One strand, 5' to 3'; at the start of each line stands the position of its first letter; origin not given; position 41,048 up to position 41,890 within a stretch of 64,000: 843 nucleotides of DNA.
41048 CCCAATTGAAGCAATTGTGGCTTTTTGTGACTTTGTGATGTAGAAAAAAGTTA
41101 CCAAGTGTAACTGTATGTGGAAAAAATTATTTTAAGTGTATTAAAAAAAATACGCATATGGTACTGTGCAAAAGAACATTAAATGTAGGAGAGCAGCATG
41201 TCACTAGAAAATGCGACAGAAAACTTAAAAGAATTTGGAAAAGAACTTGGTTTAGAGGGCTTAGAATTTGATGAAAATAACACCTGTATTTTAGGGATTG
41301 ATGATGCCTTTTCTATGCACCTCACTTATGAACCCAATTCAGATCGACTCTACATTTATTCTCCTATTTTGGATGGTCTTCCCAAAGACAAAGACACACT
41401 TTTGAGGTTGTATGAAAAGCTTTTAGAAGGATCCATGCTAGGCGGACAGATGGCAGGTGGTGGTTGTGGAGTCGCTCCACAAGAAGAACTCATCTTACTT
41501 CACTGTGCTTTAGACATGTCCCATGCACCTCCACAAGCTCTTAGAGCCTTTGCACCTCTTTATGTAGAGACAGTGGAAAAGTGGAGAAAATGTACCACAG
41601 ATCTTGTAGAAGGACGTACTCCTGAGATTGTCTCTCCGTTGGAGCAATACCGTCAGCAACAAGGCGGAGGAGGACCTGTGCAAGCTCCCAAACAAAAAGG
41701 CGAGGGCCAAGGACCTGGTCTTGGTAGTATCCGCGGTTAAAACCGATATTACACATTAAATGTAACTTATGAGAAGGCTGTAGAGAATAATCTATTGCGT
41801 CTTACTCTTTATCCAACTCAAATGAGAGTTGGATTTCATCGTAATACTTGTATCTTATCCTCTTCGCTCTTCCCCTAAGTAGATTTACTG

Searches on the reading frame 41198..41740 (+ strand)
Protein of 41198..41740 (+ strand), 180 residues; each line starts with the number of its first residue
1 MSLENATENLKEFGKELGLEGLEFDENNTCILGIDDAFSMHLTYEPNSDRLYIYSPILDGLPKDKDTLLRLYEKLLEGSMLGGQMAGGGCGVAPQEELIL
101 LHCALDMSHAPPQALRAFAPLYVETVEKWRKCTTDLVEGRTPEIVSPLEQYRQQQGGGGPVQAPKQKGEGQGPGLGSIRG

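Call 5: search_protein_families(library=pfam, proteins=[window:41198-41740:+], max_evalue=0.1)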
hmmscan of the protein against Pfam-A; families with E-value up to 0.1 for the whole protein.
window:41198-41740:+ (180 aa): 1 family
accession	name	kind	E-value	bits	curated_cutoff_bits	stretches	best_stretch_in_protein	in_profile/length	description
PF05932.18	CesT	-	4.7e-30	104.6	22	1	9-130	2-119/119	Tir chaperone protein (CesT) family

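Call 7: list_cluster_members(proteins=[window:41198-41740:+, window:43309-45612:+, window:46391-47275:-, window:47430-48059:+, window:48142-50370:+, window:50486-51874:+, window:52008-53630:+, window:53752-55311:+, window:55693-56550:-, window:56585-57286:+])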
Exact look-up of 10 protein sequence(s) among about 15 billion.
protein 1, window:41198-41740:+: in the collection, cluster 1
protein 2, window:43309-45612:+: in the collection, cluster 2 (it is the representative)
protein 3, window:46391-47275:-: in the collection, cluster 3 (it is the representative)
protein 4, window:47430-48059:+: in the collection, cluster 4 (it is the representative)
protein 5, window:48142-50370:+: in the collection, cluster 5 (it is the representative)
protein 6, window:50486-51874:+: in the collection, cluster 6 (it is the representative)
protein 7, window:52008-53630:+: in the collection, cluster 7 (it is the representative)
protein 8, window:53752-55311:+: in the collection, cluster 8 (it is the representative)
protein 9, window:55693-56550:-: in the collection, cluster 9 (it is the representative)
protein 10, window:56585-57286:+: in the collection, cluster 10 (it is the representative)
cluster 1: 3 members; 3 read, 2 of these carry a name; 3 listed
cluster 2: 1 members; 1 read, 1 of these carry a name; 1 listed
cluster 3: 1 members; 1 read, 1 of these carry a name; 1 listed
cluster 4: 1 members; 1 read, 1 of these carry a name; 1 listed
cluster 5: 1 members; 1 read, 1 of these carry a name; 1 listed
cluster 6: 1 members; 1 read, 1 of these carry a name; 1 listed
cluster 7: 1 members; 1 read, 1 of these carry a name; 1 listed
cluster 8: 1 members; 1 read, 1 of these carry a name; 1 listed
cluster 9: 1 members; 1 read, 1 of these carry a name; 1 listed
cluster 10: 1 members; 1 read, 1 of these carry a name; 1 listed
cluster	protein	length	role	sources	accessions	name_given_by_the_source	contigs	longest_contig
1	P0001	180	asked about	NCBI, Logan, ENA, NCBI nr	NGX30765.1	MAG: hypothetical protein K940chlam8_00114 [Chlamydiae bacterium] | hypothetical protein [Chlamydiota bacterium]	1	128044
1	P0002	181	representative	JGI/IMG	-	hypothetical protein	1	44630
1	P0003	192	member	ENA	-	-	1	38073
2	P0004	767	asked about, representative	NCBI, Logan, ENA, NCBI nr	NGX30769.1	MAG: hypothetical protein K940chlam8_00118 [Chlamydiae bacterium] | hypothetical protein [Chlamydiota bacterium]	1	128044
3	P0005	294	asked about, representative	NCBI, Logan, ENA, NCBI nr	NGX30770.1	MAG: hypothetical protein K940chlam8_00120 [Chlamydiae bacterium] | hypothetical protein [Chlamydiota bacterium]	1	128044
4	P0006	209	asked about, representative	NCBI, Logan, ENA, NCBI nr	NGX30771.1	MAG: adenylate kinase [Chlamydiae bacterium] | adenylate kinase [Chlamydiota bacterium]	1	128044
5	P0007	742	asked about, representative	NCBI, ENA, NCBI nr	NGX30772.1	MAG: hypothetical protein K940chlam8_00122 [Chlamydiae bacterium] | hypothetical protein [Chlamydiota bacterium]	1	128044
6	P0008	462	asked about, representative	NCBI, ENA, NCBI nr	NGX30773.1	MAG: hypothetical protein K940chlam8_00123 [Chlamydiae bacterium] | hypothetical protein [Chlamydiota bacterium]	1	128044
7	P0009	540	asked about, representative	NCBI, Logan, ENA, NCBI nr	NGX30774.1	MAG: hypothetical protein K940chlam8_00124 [Chlamydiae bacterium] | hypothetical protein [Chlamydiota bacterium]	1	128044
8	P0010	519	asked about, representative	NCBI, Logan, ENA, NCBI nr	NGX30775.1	MAG: hypothetical protein K940chlam8_00125 [Chlamydiae bacterium] | hypothetical protein [Chlamydiota bacterium]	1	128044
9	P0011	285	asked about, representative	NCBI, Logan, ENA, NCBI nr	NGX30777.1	MAG: Tyrosine recombinase XerD [Chlamydiae bacterium] | Tyrosine recombinase XerD [Chlamydiota bacterium]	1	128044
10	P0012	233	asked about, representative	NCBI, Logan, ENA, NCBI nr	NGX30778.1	MAG: hypothetical protein K940chlam8_00128 [Chlamydiae bacterium] | hypothetical protein [Chlamydiota bacterium]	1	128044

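Call 10: find_encoding_contigs(protein=P0002, flank=10000)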
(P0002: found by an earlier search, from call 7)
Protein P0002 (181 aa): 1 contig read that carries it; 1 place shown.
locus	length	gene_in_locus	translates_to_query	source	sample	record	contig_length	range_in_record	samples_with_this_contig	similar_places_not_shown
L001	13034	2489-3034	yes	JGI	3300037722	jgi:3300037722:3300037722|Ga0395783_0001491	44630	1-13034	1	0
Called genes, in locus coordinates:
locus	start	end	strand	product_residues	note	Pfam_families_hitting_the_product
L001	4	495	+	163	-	PF00266:Aminotran_5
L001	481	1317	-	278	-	PF02517:Rce1-like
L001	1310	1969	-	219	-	PF24330:DUF7499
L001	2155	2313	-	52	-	-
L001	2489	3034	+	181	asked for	PF05932:CesT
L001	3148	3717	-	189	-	PF08984:DUF1858, PF01521:Fe-S_biosyn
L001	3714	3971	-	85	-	PF00111:Fer2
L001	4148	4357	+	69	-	-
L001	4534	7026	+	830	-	-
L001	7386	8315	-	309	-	-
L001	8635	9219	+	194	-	PF13238:AAA_18 (weak), PF00406:ADK, PF13207:AAA_17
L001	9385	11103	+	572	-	-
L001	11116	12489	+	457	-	-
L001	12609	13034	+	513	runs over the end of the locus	-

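Call 13: find_encoding_contigs(protein=P0003, flank=10000)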
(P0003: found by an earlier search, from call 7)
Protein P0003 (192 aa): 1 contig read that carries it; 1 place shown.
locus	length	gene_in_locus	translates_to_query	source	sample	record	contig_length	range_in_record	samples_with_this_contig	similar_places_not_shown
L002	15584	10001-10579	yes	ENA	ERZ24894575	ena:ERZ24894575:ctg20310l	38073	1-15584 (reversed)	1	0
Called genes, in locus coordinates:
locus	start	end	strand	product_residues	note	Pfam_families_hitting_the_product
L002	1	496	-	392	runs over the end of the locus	PF08486:SpoIID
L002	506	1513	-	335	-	PF06068:TIP49 (faint), PF05496:RuvB_N, PF00004:AAA, PF07728:AAA_5 (weak), PF17864:AAA_lid_4, PF05491:WHD_RuvB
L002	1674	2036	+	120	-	-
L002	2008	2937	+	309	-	-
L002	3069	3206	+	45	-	-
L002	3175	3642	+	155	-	PF22769:DCD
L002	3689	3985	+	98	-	-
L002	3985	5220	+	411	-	PF01595:CNNM, PF00571:CBS (faint), PF03471:CorC_HlyC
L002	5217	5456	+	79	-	PF01595:CNNM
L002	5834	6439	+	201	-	PF03471:CorC_HlyC (weak)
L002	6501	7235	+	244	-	PF00481:PP2C, PF13672:PP2C_2, PF07228:SpoIIE (faint)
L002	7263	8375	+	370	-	PF00266:Aminotran_5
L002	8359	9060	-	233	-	PF02517:Rce1-like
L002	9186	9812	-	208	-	PF24330:DUF7499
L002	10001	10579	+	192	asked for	PF05932:CesT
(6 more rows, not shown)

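Call 14: search_solved_structures(query=window:41198-41740:+, max_evalue=1, show_alignments=1)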
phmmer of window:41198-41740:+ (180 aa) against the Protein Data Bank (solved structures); distinct sequences matched with E-value up to 1: 7.
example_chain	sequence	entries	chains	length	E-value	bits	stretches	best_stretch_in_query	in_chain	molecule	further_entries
1k3e_A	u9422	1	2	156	0.0096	18.8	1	10-124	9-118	CesT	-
3epu_A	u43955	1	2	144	0.017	18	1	6-68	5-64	STM2138 Virulence Chaperone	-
4g6t_A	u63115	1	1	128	0.018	17.9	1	10-94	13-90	Type III chaperone protein ShcA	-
1jyo_A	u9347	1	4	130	0.021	17.7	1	10-109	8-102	SicP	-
5wez_A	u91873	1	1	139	0.038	16.9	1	10-116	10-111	Tir chaperone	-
5z38_A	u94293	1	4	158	0.054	16.4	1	10-84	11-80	CesT protein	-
9uwz_A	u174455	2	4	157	0.47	13.3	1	10-130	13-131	CesT family type III secretion system chaperone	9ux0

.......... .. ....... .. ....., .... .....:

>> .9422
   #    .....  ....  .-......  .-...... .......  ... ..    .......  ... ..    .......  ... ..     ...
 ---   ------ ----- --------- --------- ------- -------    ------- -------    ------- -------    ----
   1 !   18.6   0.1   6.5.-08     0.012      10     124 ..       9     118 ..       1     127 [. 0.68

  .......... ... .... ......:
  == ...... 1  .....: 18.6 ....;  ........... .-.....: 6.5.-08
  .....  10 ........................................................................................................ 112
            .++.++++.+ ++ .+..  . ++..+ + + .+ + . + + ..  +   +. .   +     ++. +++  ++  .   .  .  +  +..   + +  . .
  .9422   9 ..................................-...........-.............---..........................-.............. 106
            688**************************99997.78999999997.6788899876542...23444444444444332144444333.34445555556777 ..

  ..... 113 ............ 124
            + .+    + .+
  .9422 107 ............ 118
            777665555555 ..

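Call 15: search_protein_families(library=ncbifam, proteins=[window:41198-41740:+], max_evalue=0.1)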
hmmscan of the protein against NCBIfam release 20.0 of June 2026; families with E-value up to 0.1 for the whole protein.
window:41198-41740:+ (180 aa): 1 family
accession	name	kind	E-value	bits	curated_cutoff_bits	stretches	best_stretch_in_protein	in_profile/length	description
NF011857.0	PRK15329.1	equivalog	0.0015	18.3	99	1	7-49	5-46/138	chaperone SicP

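Call 21: find_homologous_proteins(query=window:41198-41740:+)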
Query window:41198-41740:+ (180 aa): 1593 proteins with E <= 0.001 among 1686 candidates; the best 120 are listed.
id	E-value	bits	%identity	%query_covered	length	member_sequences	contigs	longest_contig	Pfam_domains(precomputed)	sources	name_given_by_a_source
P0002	2.5e-105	368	91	100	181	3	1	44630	PF05932.20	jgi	jgi:hypothetical protein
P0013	1.6e-83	297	76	97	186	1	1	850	PF05932.20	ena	-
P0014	7.8e-82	291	82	88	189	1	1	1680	PF05932.20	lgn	-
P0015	1.5e-81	290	80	91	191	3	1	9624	PF05932.20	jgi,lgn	jgi:hypothetical protein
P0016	5.0e-81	289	79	91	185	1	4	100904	PF05932.20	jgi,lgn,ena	jgi:hypothetical protein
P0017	1.7e-80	287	79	88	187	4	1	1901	PF05932.20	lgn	-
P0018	3.3e-80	286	79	89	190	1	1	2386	PF05932.20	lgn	-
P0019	3.9e-78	279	77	91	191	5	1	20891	PF05932.20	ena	-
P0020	6.6e-77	275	81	82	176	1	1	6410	PF05932.20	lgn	-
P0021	9.9e-77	275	81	80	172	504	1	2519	PF05932.20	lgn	-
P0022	4.4e-76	273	73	96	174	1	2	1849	PF05932.20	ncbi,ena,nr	ncbi:MAG: CesT family type III secretion system chaperone [Chlamydiia bacterium]|nr:CesT family type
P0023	9.7e-76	272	76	94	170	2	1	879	PF05932.20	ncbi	-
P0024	1.2e-75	271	83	80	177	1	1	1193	PF05932.20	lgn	-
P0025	1.2e-75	271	81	80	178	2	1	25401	PF05932.20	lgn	-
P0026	1.3e-75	271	75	88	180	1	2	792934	PF05932.20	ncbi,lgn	-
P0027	1.4e-75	271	73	94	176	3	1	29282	PF05932.20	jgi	jgi:Tir chaperone protein (CesT) family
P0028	3.0e-75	270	82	82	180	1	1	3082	PF05932.20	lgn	-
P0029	3.1e-75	270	77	91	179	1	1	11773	PF05932.20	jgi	jgi:hypothetical protein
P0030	3.1e-75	270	74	94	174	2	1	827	PF05932.20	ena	-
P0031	3.1e-75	270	77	88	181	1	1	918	PF05932.20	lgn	-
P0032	3.5e-75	270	74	96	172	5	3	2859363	PF05932.20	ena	-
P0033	4.0e-75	270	83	79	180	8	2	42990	PF05932.20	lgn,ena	-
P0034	6.0e-75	269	82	82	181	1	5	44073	PF05932.20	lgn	-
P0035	7.5e-75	269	80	82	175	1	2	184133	PF05932.20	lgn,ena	-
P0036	8.1e-75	269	84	78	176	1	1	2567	PF05932.20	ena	-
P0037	1.4e-74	268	73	94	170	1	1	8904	PF05932.20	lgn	-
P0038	1.5e-74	268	82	82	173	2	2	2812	PF05932.20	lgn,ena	-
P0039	1.6e-74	268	84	79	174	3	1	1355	PF05932.20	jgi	-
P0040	1.9e-74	267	82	82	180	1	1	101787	PF05932.20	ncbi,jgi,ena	jgi:hypothetical protein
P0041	2.1e-74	267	82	81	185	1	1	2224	PF05932.20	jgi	-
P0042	2.2e-74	267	82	81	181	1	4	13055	PF05932.20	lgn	-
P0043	2.3e-74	267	85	78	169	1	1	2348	PF05932.20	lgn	-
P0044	3.0e-74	267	71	98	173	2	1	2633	PF05932.20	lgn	-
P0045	3.0e-74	267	70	99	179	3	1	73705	PF05932.20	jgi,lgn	-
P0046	3.7e-74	266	74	94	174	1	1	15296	PF05932.20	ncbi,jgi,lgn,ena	jgi:hypothetical protein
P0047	3.8e-74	266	84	78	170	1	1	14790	PF05932.20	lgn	-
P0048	4.5e-74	266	82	79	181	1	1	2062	PF05932.20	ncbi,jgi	jgi:hypothetical protein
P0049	5.5e-74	266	82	80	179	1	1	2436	PF05932.20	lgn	-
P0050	7.3e-74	265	82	79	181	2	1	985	PF05932.20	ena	-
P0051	8.2e-74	265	73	89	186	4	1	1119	PF05932.20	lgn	-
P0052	8.6e-74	265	70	99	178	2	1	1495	PF05932.20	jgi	-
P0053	1.0e-73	265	75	89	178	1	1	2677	PF05932.20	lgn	-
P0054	1.2e-73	265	82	80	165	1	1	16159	PF05932.20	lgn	-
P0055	1.3e-73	265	72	97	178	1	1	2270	PF05932.20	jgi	-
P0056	1.3e-73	265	79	82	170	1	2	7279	PF05932.20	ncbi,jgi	jgi:hypothetical protein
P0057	1.4e-73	265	80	82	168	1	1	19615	PF05932.20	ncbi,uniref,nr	ncbi:CesT family type III secretion system chaperone [Simkania negevensis]|uniref:CesT family type I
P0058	1.5e-73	264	72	96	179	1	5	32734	PF05932.20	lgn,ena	-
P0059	1.5e-73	264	81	78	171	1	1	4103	PF05932.20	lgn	-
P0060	2.0e-73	264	80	80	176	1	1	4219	PF05932.20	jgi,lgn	jgi:hypothetical protein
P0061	2.1e-73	264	77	82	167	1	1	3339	PF05932.20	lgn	-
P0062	2.4e-73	264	71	95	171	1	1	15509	PF05932.20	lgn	-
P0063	2.5e-73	264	71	92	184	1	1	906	PF05932.20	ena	-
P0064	2.7e-73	264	74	94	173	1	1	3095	PF05932.20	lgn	-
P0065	3.2e-73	263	76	92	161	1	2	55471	PF05932.20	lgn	-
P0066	3.4e-73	263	70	99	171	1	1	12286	PF05932.20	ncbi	ncbi:MAG: CesT family type III secretion system chaperone [Chlamydiota bacterium]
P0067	3.5e-73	263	74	93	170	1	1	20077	PF05932.20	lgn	-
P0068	3.5e-73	263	77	82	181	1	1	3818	PF05932.20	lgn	-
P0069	3.6e-73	263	80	79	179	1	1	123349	PF05932.20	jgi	jgi:Tir chaperone protein (CesT) family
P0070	3.6e-73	263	76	88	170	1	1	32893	PF05932.20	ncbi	-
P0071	3.6e-73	263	81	79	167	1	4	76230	PF05932.20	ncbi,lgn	-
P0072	4.9e-73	263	83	80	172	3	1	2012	PF05932.20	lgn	-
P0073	6.1e-73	262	81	78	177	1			PF05932.20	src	-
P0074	6.4e-73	262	72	94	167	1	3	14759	PF05932.20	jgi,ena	-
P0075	7.0e-73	262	70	99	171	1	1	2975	PF05932.20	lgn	-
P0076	8.0e-73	262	69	99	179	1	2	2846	PF05932.20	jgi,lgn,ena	-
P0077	8.1e-73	262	72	94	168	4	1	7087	PF05932.20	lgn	-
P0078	8.5e-73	262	74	91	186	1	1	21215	PF05932.20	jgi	jgi:hypothetical protein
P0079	8.8e-73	262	82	79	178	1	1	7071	PF05932.20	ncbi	-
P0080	8.8e-73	262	80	78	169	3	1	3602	PF05932.20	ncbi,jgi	jgi:hypothetical protein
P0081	9.8e-73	262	76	87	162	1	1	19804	PF05932.20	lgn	-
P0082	1.0e-72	262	77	82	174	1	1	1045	PF05932.20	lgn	-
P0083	1.1e-72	262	82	78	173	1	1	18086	PF05932.20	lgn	-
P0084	1.1e-72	262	81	80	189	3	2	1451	PF05932.20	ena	-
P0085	1.1e-72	262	77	86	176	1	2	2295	PF05932.20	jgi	jgi:hypothetical protein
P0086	1.1e-72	262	70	94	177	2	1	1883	PF05932.20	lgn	-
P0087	1.2e-72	261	69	99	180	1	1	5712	PF05932.20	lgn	-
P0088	1.5e-72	261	78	82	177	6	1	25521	PF05932.20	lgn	-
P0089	1.6e-72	261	70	99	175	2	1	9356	PF05932.20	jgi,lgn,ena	jgi:hypothetical protein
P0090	1.9e-72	261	71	91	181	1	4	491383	PF05932.20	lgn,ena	-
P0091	1.9e-72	261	69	98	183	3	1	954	PF05932.20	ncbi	-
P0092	1.9e-72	261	69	100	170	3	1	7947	PF05932.20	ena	-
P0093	2.0e-72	261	81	80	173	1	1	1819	PF05932.20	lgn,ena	-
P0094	2.1e-72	261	82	79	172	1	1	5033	PF05932.20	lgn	-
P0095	2.1e-72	261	78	82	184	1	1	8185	PF05932.20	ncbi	-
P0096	2.3e-72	261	81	78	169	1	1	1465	PF05932.20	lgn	-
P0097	2.5e-72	260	70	99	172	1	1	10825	PF05932.20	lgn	-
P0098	2.5e-72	260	81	78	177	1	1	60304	PF05932.20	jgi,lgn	-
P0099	2.6e-72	260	74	90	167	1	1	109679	PF05932.20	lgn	-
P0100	2.7e-72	260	83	78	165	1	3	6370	PF05932.20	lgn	-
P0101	2.7e-72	260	80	78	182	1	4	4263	PF05932.20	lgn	-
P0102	2.7e-72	260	78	82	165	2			PF05932.20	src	-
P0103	2.9e-72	260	76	82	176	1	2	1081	PF05932.20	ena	-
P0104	3.3e-72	260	74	89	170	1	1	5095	PF05932.20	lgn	-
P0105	3.5e-72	260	80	82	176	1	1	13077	PF05932.20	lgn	-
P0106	3.8e-72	260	69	97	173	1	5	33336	PF05932.20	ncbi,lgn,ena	-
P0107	3.9e-72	260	81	80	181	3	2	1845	PF05932.20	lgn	-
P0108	4.7e-72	260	81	80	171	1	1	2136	PF05932.20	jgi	jgi:hypothetical protein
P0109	4.7e-72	260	78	82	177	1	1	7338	PF05932.20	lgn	-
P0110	4.8e-72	259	82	78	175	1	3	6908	PF05932.20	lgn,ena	-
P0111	4.8e-72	259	81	79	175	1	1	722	PF05932.20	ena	-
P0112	5.2e-72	259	81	78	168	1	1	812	PF05932.20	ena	-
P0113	5.2e-72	259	69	97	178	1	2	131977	PF05932.20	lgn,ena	-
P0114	5.4e-72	259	82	78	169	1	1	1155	PF05932.20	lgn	-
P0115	5.6e-72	259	78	81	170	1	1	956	PF05932.20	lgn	-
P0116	6.1e-72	259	71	94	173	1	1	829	PF05932.20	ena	-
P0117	6.4e-72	259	69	100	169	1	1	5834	PF05932.20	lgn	-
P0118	6.4e-72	259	73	90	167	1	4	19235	PF05932.20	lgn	-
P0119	6.6e-72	259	78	82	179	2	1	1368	PF05932.20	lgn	-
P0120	6.6e-72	259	81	78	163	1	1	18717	PF05932.20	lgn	-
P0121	7.0e-72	259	81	80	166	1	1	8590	PF05932.20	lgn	-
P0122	8.2e-72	259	80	78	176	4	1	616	PF05932.20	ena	-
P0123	8.3e-72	259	71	97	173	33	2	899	PF05932.20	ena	-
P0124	8.4e-72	259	79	80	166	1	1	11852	PF05932.20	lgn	-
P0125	8.4e-72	259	79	78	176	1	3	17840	PF05932.20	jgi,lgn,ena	-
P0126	8.5e-72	259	68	100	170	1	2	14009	PF05932.20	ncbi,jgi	jgi:hypothetical protein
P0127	8.5e-72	259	83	78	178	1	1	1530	PF05932.20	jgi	jgi:hypothetical protein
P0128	8.6e-72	259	68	99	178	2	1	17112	PF05932.20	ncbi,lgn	-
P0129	9.0e-72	259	74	92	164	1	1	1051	PF05932.20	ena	-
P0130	9.0e-72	259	69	100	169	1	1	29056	PF05932.20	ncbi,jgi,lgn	-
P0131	9.2e-72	259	76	82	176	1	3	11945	PF05932.20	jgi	jgi:hypothetical protein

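Call 23: find_related_loci(query=A2, collection=genome_contigs, flank=10000)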
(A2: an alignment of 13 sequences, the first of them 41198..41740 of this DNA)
Query A2 (180 aa) in genome_contigs; peptide patterns used: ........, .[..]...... (x = any residue, [..] = any of these).
510 stretches matched a pattern; 459 encode a relative of the query (tblastn E <= 1e-3); the best 80 are kept; 80 distinct loci.
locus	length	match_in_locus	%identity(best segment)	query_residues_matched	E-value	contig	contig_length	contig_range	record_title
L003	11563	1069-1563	69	1-172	4e-71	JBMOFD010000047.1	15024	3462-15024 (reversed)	MAG: Chlamydiia bacterium isolate Deming_bin.176 contig11044, whole genome shotgun sequence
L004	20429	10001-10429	81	1-143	4e-70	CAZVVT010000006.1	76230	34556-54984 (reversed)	MAG TPA_asm: uncultured bacterium isolate SRP287051_co1_112 genome assembly, contig: NODE_711_length_76230_cov_9.864785,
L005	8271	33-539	69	1-180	8e-70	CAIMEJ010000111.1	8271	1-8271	uncultured bacterium isolate AlinenLipids_bin-5835 genome assembly, contig: bin-5835:111/118, whole genome shotgun seque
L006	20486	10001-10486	75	1-158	6e-70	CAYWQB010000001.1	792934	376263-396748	MAG TPA_asm: uncultured bacterium isolate SRP334346_co1_45 genome assembly, contig: NODE_1_length_792934_cov_15.360032,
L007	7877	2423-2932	69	1-175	2e-69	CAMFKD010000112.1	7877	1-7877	MAG: uncultured Chlamydiae bacterium isolate SRR12456166_bin.10_metaWRAP_v1.3_MAG genome assembly, contig: ERZ12289973.1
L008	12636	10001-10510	74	1-170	1e-69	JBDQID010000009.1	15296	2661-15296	MAG: Chlamydiales bacterium isolate SFB_27D_18OOND_coas_77 k141_6311557_length_15296_cov_40.0000, whole genome shotgun s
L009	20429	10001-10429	81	1-143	5e-69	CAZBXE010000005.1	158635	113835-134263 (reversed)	MAG TPA_asm: uncultured bacterium isolate SRP263991_co5_7 genome assembly, contig: NODE_183_length_158635_cov_7.590667,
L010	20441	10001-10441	77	1-147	7e-69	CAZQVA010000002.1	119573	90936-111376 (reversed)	MAG TPA_asm: uncultured bacterium isolate SRP292972_co3_106 genome assembly, contig: NODE_197_length_119573_cov_13.86727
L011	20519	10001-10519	71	1-170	9e-69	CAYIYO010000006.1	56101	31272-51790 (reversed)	MAG TPA_asm: uncultured bacterium isolate ERP123247_co1_143 genome assembly, contig: NODE_278_length_56101_cov_21.484477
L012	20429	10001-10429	81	1-143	2e-68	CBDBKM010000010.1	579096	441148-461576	MAG: Chlamydiales bacterium isolate 6b1bf94d-6835-46bf-8ca5-1ec758719f37 genome assembly, contig: contig_10, whole genom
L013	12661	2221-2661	80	1-148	3e-68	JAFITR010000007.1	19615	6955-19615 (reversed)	Simkania negevensis isolate AH-315-G07 AH-315-G07_7, whole genome shotgun sequence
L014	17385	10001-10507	69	1-180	3e-68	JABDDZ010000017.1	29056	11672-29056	MAG: Chlamydiae bacterium isolate BWMinHeated_Nextera20_MAG2 3300020904.a:Ga0207088_1039, whole genome shotgun sequence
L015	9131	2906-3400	68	1-178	3e-68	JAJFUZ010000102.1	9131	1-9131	MAG: Parachlamydia sp. isolate bin.582 k141_659945, whole genome shotgun sequence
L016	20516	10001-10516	70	1-175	4e-68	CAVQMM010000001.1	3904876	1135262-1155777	MAG: uncultured Chlamydiae bacterium isolate MFD00082.bin.1.18 genome assembly, contig: contig_1137, whole genome shotgu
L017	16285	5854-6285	81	1-144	4e-68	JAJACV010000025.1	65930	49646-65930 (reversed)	MAG: Chlamydiae bacterium isolate O_S4.2_7 S4CHLAM7_25, whole genome shotgun sequence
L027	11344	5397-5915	69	1-178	2e-67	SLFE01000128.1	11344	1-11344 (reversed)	MAG: Waddliaceae bacterium isolate CSSed162cmB_602 CSSed16-2cmB-20190, whole genome shotgun sequence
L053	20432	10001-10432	77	1-144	1e-66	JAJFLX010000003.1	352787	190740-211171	MAG: Chlamydiae bacterium isolate OFTM85 OFTM85_2, whole genome shotgun sequence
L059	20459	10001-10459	75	1-153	7e-67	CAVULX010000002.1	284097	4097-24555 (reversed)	MAG: uncultured Parachlamydiaceae bacterium isolate MFD06435.bin.2.181 genome assembly, contig: contig_19127, whole geno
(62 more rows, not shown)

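Call 32: search_protein_families(library=pfam, proteins=[L053:11711-13198:+, L027:3194-5230:-, L059:10636-11115:+, L059:5621-6487:+, L053:10459-11247:-], max_evalue=0.01)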
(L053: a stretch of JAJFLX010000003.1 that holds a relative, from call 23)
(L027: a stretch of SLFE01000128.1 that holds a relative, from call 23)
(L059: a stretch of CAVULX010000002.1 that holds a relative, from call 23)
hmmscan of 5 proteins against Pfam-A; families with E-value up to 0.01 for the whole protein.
L053:11711-13198:+ (495 aa): 2 families
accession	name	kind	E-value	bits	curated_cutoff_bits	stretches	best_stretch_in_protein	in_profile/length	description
PF00883.26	Peptidase_M17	-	4.2e-118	394.6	25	1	181-487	2-309/310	Cytosol aminopeptidase family, catalytic domain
PF02789.23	Peptidase_M17_N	-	1.5e-20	73.9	23.4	1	19-144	1-126/129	Cytosol aminopeptidase family, N-terminal domain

L027:3194-5230:- (678 aa): 4 families
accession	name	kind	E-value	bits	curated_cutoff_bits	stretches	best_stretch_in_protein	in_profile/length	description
PF00128.31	Alpha-amylase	-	1.3e-18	68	22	1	159-340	7-190/446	Alpha amylase, catalytic domain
PF21156.3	ISOA1-3_C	-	3.2e-17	63.1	27.3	1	583-656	1-72/106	Isoamylase 1-3, C-terminal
PF02922.24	CBM_48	-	1.2e-08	35.6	22.4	1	16-99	1-83/83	Carbohydrate-binding module 48 (Isoamylase N-terminal domain)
PF21331.3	Isoamylase_C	-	0.00013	22.8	27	1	608-647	34-75/107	Isoamylase, C-terminal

L059:10636-11115:+ (159 aa): 2 families
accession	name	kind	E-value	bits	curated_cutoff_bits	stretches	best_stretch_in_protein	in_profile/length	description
PF00436.31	SSB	-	4e-22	78.7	26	1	1-98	1-102/104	Single-strand binding protein family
PF01336.31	tRNA_anti-codon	-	0.0032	17.8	27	1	46-89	30-68/75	OB-fold nucleic acid binding domain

L059:5621-6487:+ (288 aa): 1 family
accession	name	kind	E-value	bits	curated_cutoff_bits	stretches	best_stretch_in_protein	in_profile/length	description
PF08486.15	SpoIID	-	6.9e-13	49.5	23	1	130-216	3-95/97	Stage II sporulation protein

L053:10459-11247:- (262 aa): 0 families
